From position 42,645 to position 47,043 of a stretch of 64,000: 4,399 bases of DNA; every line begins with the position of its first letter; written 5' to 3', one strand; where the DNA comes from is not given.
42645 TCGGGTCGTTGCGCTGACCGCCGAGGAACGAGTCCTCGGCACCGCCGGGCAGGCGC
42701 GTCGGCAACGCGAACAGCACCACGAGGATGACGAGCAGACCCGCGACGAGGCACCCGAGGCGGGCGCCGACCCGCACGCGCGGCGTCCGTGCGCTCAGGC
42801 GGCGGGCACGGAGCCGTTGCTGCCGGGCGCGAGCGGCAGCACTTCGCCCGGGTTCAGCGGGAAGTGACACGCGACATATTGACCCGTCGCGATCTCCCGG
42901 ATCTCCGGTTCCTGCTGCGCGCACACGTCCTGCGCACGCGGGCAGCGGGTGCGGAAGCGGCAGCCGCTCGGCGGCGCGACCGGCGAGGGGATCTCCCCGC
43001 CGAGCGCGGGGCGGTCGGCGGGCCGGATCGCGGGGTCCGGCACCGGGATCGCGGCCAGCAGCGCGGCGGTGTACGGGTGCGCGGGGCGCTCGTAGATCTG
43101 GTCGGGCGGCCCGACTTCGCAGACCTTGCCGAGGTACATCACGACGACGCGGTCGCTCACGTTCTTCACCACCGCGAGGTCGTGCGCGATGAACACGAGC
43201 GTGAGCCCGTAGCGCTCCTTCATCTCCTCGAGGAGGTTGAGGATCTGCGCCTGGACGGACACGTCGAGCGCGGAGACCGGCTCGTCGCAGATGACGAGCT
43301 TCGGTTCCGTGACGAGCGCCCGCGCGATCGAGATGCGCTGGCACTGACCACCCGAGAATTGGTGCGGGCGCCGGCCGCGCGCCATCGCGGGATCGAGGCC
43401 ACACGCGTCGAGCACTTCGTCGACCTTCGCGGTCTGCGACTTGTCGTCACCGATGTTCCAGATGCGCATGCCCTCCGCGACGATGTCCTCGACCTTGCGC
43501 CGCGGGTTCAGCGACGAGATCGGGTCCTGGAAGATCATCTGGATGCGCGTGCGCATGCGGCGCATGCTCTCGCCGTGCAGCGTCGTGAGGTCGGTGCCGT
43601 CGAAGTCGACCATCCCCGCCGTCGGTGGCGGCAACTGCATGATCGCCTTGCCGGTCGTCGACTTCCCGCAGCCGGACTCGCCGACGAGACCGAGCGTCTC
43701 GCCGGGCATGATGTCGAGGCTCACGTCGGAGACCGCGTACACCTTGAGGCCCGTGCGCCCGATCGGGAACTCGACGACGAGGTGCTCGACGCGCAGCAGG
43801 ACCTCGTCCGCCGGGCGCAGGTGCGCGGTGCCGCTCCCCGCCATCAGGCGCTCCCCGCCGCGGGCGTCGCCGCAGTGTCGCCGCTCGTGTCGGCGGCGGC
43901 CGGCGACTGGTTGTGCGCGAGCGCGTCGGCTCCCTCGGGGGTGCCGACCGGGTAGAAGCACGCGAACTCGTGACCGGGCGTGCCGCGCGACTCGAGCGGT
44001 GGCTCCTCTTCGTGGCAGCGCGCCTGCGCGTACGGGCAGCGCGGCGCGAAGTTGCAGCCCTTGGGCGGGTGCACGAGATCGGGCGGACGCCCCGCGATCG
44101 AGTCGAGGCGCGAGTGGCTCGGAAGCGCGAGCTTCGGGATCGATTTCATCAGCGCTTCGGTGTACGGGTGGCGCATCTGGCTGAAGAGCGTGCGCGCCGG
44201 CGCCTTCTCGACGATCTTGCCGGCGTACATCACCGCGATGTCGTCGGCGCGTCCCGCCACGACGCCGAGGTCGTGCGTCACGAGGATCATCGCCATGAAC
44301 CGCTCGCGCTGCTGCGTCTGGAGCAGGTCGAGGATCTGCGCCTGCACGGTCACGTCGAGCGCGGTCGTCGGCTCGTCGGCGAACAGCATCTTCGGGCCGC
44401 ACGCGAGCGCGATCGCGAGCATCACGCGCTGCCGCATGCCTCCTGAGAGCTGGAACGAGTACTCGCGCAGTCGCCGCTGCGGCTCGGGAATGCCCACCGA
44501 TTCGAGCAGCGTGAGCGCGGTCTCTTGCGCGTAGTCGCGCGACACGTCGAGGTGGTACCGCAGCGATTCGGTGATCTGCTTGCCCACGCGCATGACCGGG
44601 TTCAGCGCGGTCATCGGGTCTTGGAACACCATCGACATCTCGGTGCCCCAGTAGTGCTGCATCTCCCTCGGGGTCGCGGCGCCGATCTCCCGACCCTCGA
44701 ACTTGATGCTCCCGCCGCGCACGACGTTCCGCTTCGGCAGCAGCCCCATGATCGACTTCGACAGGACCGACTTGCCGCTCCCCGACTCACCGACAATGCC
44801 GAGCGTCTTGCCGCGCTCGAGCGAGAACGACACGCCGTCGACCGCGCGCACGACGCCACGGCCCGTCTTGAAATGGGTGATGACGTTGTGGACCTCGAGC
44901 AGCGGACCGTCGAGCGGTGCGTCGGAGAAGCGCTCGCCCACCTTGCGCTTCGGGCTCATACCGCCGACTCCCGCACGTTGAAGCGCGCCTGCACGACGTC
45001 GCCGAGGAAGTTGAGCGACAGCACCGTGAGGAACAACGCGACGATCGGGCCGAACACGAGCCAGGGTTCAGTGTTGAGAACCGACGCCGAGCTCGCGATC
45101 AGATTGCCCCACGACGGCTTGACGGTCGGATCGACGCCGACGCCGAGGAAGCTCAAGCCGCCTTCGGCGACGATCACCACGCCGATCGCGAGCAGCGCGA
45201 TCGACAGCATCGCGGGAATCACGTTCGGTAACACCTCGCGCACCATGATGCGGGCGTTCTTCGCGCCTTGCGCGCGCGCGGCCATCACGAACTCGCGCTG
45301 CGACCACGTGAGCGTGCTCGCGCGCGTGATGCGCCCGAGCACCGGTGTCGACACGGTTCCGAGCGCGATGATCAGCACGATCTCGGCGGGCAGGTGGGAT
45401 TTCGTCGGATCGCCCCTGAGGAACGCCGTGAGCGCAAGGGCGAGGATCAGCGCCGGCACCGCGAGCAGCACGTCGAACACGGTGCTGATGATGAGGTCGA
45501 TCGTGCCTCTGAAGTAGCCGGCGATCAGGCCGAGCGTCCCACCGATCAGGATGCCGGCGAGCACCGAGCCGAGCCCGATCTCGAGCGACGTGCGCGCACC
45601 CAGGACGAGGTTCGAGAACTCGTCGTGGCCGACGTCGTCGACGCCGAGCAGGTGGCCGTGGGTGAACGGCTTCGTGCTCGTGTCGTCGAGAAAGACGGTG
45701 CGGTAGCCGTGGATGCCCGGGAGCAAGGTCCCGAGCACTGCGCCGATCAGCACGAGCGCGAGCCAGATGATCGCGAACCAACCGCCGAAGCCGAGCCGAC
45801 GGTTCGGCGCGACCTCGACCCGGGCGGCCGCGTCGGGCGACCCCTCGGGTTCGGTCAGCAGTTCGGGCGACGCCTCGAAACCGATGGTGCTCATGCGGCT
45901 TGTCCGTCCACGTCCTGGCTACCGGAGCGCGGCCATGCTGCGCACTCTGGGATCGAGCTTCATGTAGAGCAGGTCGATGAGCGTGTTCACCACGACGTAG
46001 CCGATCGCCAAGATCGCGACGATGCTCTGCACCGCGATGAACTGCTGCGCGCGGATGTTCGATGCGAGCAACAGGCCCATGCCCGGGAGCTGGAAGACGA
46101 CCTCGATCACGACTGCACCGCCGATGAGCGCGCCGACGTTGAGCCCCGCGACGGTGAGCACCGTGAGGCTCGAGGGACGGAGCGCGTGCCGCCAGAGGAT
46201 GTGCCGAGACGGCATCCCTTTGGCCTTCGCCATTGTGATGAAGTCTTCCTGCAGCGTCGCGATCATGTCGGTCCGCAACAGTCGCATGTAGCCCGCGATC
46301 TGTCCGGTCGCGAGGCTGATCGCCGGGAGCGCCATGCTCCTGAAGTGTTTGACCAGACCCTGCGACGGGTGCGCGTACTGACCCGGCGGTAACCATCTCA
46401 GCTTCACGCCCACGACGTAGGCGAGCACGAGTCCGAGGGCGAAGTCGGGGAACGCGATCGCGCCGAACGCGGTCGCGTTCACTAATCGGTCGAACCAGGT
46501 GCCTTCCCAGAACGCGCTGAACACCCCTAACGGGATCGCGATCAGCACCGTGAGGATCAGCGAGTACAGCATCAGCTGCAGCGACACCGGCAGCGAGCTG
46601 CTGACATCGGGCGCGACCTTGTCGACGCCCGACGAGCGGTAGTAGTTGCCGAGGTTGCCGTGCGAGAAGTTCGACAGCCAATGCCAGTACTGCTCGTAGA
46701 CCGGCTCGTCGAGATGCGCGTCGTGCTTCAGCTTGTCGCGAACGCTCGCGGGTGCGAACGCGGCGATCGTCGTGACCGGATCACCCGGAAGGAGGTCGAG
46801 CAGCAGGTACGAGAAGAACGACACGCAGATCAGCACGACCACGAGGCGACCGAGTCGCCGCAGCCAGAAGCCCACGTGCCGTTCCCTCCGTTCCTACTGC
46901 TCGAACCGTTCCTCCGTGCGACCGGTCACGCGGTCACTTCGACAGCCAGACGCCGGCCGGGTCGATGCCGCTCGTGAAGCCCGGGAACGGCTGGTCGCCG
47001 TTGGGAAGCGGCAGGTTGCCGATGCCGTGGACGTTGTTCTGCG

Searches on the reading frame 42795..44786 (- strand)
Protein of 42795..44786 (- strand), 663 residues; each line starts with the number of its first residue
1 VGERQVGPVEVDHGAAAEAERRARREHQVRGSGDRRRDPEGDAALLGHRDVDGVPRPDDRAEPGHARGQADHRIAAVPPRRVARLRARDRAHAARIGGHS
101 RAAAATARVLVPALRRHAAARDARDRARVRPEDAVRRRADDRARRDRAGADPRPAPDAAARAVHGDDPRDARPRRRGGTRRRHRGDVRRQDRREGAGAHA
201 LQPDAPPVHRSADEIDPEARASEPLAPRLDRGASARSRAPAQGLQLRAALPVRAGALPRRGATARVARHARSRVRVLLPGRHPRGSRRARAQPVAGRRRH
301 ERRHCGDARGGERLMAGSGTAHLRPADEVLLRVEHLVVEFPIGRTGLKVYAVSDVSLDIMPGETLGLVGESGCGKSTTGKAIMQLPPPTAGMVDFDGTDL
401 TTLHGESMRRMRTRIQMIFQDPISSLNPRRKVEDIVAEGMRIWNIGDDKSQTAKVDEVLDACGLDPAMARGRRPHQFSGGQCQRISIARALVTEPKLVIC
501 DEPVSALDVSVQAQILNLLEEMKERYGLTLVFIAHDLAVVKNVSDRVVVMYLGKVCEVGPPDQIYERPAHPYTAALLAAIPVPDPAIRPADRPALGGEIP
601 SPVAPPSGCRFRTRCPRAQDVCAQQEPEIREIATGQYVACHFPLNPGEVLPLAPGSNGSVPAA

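Call 53: search_protein_families(library=pfam, proteins=[window:42795-44786:-], max_evalue=0.0001)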
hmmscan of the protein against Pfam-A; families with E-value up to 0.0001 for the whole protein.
window:42795-44786:- (663 aa): 2 families
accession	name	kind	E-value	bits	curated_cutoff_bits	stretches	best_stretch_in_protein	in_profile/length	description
PF00005.33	ABC_tran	-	1.1e-33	117.1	25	1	353-504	2-136/137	ABC transporter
PF08352.17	oligo_HPY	-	3.1e-18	66.4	27.1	1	557-622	2-65/65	Oligopeptide/dipeptide transporter, C-terminal region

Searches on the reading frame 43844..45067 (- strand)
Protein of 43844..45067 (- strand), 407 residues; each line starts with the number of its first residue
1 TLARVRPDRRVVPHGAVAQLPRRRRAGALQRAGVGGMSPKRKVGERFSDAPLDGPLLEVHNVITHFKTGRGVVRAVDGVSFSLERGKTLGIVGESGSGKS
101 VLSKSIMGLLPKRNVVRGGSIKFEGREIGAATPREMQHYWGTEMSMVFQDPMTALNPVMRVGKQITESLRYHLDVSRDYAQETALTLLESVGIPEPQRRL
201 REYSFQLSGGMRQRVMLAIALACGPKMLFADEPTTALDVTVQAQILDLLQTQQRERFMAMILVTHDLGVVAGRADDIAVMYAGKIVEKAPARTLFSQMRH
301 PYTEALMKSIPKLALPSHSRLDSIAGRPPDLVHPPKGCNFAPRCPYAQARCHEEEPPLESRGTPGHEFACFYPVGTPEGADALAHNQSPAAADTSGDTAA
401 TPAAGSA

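Call 53: search_protein_families(library=pfam, proteins=[window:43844-45067:-], max_evalue=0.0001)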
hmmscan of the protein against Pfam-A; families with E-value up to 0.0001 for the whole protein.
window:43844-45067:- (407 aa): 4 families
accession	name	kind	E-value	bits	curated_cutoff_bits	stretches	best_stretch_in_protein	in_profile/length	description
PF00005.33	ABC_tran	-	3.4e-30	105.9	25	1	77-235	2-137/137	ABC transporter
PF08352.17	oligo_HPY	-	9.5e-21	74.4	27.1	1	286-351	1-65/65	Oligopeptide/dipeptide transporter, C-terminal region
PF02463.25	SMC_N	-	2.2e-05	24.4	40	1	89-272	27-204/220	RecF/RecN/SMC N terminal domain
PF13304.12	AAA_21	-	7.5e-05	23.4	27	0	196-270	227-303/304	AAA domain, putative AbiEii toxin, Type IV TA system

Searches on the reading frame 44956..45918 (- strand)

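Call 53: search_protein_families(library=pfam, proteins=[window:44956-45918:-], max_evalue=0.0001)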
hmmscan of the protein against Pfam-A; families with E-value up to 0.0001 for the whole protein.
window:44956-45918:- (320 aa): 1 family
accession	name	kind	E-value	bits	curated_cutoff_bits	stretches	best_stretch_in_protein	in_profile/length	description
PF00528.27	BPD_transp_1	-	1.3e-23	84.1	26.4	1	126-314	1-179/184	Binding-protein-dependent transport system inner membrane component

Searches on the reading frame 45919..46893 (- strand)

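Call 53: search_protein_families(library=pfam, proteins=[window:45919-46893:-], max_evalue=0.0001)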
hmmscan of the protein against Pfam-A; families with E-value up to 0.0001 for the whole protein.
window:45919-46893:- (324 aa): 2 families
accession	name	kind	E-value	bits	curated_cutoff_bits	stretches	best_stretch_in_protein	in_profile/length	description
PF00528.27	BPD_transp_1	-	1.1e-35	123.5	26.4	1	119-318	1-183/184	Binding-protein-dependent transport system inner membrane component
PF19300.4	BPD_transp_1_N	-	4.4e-08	33.7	23.8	1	9-79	4-75/114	Binding-prot-dependent transport system membrane comp, N-term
